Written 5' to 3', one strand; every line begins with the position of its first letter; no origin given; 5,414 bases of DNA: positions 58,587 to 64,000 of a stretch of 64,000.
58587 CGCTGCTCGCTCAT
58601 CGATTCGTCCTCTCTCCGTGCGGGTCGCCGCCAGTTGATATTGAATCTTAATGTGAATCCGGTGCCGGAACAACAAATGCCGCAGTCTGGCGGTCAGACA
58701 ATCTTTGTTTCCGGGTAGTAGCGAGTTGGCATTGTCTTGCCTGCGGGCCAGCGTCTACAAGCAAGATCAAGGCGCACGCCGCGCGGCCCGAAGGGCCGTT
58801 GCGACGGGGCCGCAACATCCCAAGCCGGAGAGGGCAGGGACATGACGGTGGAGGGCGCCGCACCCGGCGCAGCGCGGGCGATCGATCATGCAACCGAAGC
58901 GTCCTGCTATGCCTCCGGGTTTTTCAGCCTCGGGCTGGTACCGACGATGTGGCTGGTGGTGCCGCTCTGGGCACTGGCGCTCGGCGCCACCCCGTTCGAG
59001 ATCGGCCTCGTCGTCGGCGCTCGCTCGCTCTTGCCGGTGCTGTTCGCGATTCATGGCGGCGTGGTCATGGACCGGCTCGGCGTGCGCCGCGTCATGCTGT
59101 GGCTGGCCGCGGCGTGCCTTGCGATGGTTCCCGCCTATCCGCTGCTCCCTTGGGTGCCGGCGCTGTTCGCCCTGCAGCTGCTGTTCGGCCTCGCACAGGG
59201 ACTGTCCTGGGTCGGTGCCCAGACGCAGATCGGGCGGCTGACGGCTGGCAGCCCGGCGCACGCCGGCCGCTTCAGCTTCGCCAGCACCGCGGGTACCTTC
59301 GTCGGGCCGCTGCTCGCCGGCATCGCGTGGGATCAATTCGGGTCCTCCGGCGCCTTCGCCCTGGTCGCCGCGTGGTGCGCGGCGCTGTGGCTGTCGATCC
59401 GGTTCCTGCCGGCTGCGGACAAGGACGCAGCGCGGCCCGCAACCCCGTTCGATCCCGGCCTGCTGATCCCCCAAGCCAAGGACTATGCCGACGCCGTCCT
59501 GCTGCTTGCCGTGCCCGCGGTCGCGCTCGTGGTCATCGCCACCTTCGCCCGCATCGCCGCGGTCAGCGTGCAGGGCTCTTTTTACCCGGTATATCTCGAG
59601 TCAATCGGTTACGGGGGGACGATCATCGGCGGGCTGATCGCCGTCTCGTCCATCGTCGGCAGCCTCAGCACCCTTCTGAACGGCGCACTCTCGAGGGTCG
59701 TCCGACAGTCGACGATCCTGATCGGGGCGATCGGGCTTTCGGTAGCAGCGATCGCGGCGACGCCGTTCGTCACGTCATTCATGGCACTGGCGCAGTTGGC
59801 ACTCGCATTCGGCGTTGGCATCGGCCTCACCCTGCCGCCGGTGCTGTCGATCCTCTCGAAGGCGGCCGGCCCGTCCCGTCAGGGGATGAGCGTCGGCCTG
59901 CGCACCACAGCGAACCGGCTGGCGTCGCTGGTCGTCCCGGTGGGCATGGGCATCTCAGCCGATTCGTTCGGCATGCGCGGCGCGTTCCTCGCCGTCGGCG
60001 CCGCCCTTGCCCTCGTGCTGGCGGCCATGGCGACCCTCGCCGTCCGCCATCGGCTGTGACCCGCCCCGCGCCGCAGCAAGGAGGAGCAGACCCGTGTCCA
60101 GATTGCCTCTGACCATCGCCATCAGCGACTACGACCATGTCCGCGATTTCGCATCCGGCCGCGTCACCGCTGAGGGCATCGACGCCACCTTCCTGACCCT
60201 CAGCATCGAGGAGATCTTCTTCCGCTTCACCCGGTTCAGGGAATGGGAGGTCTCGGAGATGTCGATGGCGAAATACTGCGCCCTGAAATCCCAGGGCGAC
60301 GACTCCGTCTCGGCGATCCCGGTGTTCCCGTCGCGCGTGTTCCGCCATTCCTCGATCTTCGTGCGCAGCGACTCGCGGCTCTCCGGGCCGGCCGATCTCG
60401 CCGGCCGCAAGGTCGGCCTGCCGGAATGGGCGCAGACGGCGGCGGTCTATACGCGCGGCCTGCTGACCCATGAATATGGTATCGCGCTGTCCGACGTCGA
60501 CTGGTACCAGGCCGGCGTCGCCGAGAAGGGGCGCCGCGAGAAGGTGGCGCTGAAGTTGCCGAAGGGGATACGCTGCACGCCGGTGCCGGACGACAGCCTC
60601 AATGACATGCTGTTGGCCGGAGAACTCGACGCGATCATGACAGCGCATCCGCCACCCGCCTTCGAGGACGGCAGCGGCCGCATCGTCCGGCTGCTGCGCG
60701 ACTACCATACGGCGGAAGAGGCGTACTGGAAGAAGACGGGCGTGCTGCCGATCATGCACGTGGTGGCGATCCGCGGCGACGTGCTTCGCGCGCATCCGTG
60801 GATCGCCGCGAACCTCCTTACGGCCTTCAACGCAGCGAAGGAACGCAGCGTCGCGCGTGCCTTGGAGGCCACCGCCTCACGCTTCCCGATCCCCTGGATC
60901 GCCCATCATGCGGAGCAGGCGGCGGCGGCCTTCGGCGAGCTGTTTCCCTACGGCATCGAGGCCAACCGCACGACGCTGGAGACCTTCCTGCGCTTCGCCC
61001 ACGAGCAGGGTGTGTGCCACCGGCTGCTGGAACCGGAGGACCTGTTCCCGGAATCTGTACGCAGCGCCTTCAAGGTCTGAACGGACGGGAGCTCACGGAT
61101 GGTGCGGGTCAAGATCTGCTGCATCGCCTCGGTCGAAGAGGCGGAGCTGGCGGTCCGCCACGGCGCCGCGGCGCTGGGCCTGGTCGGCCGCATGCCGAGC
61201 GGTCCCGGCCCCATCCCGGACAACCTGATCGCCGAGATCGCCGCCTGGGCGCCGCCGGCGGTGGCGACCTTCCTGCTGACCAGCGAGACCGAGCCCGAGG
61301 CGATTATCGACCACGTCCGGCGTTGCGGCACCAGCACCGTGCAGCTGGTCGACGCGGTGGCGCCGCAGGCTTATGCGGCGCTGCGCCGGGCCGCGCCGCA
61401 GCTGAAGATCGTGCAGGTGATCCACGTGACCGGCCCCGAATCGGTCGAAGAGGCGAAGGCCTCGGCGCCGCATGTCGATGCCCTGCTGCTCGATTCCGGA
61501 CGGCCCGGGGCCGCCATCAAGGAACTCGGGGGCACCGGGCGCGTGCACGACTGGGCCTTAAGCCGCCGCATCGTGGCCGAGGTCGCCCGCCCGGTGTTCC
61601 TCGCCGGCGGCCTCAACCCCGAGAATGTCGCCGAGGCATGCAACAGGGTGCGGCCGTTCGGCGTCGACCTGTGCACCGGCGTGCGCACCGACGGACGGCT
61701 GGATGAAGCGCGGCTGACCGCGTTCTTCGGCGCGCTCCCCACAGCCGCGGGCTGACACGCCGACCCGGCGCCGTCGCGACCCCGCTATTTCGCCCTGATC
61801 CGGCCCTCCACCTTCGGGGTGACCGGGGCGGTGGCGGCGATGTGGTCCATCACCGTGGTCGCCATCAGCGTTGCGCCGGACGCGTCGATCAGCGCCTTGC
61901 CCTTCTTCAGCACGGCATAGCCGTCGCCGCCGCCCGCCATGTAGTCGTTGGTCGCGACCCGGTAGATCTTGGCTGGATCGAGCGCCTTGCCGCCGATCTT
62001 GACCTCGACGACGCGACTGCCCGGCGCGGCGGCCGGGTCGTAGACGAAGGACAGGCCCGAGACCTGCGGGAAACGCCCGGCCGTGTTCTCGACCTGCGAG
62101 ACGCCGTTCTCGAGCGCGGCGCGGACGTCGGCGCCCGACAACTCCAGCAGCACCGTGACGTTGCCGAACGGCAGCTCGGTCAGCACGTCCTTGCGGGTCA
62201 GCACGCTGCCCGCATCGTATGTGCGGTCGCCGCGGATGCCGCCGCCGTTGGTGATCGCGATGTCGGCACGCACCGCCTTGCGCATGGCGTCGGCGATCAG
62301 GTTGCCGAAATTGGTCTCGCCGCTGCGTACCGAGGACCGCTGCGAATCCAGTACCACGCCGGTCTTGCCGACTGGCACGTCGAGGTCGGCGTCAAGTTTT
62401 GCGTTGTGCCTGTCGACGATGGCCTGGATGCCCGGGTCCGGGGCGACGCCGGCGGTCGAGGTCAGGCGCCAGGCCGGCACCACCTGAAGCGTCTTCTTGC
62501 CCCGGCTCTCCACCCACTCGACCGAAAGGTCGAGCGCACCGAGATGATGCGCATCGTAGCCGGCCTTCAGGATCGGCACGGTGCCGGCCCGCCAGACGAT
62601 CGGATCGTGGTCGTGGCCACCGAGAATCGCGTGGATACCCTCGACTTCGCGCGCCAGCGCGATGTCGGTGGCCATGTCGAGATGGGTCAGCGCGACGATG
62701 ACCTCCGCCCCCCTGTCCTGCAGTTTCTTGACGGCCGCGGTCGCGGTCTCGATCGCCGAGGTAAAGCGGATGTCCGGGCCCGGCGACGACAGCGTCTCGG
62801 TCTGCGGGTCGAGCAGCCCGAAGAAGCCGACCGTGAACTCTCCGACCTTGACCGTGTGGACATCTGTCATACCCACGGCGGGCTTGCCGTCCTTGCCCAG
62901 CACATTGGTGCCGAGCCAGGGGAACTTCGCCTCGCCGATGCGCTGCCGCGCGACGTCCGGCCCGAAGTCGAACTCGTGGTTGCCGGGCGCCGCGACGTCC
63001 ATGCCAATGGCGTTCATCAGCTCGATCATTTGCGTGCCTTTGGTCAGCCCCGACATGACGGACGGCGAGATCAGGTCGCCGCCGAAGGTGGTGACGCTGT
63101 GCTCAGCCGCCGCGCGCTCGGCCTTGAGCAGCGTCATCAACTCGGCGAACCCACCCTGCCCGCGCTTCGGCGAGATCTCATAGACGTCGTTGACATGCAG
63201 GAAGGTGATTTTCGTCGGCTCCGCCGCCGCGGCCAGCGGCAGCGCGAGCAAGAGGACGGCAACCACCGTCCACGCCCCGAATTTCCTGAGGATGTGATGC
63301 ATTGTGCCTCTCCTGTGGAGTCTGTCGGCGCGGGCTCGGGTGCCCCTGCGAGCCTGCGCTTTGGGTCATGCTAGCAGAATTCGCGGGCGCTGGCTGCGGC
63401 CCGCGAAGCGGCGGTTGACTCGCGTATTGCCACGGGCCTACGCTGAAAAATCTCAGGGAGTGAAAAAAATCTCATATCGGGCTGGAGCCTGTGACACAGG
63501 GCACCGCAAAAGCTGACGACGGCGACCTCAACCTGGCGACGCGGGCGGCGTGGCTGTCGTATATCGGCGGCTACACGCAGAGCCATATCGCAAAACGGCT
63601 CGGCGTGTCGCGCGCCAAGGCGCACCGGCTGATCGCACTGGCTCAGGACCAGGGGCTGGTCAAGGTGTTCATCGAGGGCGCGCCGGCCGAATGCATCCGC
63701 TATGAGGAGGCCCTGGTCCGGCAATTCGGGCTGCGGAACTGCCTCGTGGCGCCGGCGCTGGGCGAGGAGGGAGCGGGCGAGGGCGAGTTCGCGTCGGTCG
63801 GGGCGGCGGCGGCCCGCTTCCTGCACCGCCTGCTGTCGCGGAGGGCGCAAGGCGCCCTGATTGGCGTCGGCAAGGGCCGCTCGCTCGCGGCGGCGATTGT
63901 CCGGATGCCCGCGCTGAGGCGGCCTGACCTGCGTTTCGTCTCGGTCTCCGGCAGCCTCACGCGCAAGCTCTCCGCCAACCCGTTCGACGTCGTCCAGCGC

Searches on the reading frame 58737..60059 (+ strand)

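Call 18: search_protein_families(library=pfam, proteins=[window:58737-60059:+], max_evalue=0.001)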
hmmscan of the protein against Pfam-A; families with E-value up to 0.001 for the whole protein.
window:58737-60059:+ (440 aa): 3 families
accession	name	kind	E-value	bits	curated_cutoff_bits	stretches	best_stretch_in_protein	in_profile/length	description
PF07690.21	MFS_1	-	5e-40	137.9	33.4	2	62-401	6-347/347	Major Facilitator Superfamily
PF12832.13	MFS_1_like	-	6.7e-09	35.7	25.2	2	251-389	203-342/373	MFS_1 like family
PF01306.25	LacY_symp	-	0.00047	19.5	24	0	63-430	18-396/413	LacY proton/sugar symporter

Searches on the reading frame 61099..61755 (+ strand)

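Call 66: search_protein_families(library=pfam, proteins=[window:61099-61755:+], max_evalue=0.001)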
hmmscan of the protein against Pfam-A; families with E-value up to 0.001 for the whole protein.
window:61099-61755:+ (218 aa): 1 family
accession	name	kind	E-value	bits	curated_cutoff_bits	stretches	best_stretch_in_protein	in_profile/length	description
PF00697.28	PRAI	-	1.6e-18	67.6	22.7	1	5-210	2-191/193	N-(5'phosphoribosyl)anthranilate (PRA) isomerase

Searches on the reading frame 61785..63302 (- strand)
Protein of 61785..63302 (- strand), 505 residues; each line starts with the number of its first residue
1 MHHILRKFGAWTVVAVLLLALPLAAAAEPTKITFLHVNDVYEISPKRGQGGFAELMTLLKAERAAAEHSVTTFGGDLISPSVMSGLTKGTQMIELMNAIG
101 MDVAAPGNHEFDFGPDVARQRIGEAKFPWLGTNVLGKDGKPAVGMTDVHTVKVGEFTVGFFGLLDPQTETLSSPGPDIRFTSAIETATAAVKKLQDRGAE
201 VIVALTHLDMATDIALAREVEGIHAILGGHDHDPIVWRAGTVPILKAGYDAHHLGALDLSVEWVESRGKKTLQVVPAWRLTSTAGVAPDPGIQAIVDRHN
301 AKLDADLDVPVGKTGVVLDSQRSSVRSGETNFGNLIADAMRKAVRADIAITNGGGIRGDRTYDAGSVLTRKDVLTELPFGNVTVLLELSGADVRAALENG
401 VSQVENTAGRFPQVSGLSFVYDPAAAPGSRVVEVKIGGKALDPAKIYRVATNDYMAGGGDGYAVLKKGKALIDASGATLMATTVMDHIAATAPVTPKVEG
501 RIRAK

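Call 66: search_protein_families(library=pfam, proteins=[window:61785-63302:-], max_evalue=0.001)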
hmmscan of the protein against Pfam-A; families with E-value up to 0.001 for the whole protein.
window:61785-63302:- (505 aa): 2 families
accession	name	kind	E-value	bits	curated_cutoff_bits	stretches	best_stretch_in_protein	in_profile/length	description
PF02872.23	5_nucleotid_C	-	2.1e-47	161.6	23.6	1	311-466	2-157/158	5'-nucleotidase, C-terminal domain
PF00149.33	Metallophos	-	9.9e-09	36.3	21.5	1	33-234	2-191/191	Calcineurin-like phosphoesterase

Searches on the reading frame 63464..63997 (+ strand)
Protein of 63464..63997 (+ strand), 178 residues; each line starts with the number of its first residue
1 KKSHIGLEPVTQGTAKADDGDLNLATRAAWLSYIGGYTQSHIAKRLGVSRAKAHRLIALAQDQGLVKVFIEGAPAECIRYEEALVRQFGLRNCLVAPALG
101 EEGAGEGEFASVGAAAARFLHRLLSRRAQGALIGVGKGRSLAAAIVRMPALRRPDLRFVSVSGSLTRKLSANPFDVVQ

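Call 66: search_protein_families(library=pfam, proteins=[window:63464-63997:+], max_evalue=0.001)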
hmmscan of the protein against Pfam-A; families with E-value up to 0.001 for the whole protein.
window:63464-63997:+ (178 aa): 2 families
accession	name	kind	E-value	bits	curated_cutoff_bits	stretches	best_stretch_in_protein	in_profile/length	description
PF04198.19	Sugar-bind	-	3.6e-13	49.7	27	1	75-175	4-100/257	Putative sugar-binding domain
PF12802.13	MarR_2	-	1.5e-05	25.5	27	1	35-67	18-51/61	MarR family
